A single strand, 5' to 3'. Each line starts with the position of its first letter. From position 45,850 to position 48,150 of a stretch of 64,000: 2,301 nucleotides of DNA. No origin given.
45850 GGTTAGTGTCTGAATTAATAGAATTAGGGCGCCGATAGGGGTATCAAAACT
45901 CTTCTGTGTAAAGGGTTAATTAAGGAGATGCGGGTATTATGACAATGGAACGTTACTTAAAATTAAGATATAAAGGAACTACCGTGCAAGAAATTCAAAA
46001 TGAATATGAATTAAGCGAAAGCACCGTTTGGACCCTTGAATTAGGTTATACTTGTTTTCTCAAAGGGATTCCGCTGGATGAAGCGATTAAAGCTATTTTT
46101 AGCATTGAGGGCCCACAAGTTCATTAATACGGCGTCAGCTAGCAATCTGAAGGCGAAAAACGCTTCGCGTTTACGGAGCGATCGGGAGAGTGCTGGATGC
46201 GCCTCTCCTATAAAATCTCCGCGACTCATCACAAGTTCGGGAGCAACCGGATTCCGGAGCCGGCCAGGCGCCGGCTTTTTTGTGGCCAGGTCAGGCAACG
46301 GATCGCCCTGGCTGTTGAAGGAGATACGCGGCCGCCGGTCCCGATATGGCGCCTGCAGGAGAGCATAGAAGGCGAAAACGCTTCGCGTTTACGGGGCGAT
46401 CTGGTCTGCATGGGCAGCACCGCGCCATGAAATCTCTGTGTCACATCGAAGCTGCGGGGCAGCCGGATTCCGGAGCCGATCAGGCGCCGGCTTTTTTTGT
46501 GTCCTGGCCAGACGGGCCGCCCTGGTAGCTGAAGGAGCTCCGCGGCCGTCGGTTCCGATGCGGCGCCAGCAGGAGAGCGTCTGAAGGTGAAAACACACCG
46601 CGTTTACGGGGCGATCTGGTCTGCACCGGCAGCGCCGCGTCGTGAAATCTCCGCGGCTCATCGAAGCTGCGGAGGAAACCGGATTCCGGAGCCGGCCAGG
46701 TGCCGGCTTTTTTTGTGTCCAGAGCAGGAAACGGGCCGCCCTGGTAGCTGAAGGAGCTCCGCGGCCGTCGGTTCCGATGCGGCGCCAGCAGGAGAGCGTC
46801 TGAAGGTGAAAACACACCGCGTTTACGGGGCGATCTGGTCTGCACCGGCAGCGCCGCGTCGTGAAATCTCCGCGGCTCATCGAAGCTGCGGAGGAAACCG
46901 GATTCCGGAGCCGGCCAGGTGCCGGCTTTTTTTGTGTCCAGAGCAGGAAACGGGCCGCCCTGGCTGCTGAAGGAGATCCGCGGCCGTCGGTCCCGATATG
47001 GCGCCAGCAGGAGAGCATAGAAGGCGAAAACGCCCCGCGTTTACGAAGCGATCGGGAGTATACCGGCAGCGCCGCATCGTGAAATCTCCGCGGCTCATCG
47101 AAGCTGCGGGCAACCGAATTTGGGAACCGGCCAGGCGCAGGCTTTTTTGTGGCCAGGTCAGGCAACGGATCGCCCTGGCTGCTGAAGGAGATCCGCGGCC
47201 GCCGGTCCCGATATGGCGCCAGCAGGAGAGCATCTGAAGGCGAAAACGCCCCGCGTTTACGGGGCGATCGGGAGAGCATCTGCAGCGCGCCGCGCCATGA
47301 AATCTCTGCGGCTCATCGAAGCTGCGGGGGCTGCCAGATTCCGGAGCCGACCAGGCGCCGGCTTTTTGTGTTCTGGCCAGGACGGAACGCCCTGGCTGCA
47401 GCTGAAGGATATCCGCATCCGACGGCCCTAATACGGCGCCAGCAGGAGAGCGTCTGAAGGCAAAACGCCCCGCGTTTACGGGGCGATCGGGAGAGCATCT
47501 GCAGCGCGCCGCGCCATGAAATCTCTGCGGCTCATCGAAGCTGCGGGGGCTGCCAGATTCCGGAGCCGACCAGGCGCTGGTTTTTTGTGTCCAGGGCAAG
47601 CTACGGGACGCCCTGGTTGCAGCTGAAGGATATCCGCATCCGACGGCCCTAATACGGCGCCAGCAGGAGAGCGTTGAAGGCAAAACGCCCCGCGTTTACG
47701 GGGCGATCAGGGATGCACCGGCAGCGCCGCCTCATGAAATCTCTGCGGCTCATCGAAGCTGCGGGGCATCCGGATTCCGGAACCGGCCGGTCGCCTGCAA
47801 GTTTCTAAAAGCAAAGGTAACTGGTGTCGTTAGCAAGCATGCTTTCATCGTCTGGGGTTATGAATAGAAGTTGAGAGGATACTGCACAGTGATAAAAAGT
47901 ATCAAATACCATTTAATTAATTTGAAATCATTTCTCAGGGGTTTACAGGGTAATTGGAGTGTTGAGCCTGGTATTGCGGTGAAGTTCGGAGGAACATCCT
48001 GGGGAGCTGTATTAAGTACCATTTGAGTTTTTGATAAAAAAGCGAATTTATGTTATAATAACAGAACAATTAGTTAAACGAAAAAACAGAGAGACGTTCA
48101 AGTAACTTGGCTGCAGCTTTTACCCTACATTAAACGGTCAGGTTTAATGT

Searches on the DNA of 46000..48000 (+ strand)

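Call 36: search_dna_similar(query=window:46000-48000:+, collection=plasmids, mode=distant, max_rows=40)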
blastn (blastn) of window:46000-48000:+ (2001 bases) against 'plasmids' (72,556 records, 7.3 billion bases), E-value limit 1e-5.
In 2 record(s) the limit of 40 matching pieces per record was reached: places in those records are undercounted.
Records with a match: 3; places in all: 66; records where one place covers at least 80% of the query: 1.
Best place of each record, by identity: >=99% 1; 80-90% 2.
By first word of the organism name: Bacillus 3.
By predicted mobility (MOB-suite, as given by PLSDB): non-mobilizable 3.
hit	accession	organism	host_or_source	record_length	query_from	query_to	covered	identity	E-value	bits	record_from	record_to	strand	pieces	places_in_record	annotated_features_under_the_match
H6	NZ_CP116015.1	Bacillus velezensis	cell culture,Ganjang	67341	1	1476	74%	100.0%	0e+0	2663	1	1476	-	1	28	hypothetical protein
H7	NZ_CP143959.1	Bacillus amyloliquefaciens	-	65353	147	1799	83%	82.8%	0e+0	2112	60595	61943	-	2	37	hypothetical protein (x3)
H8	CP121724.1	Bacillus subtilis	cell culture,Kantong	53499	1889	1944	3%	85.7%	2e-7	66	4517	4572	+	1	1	none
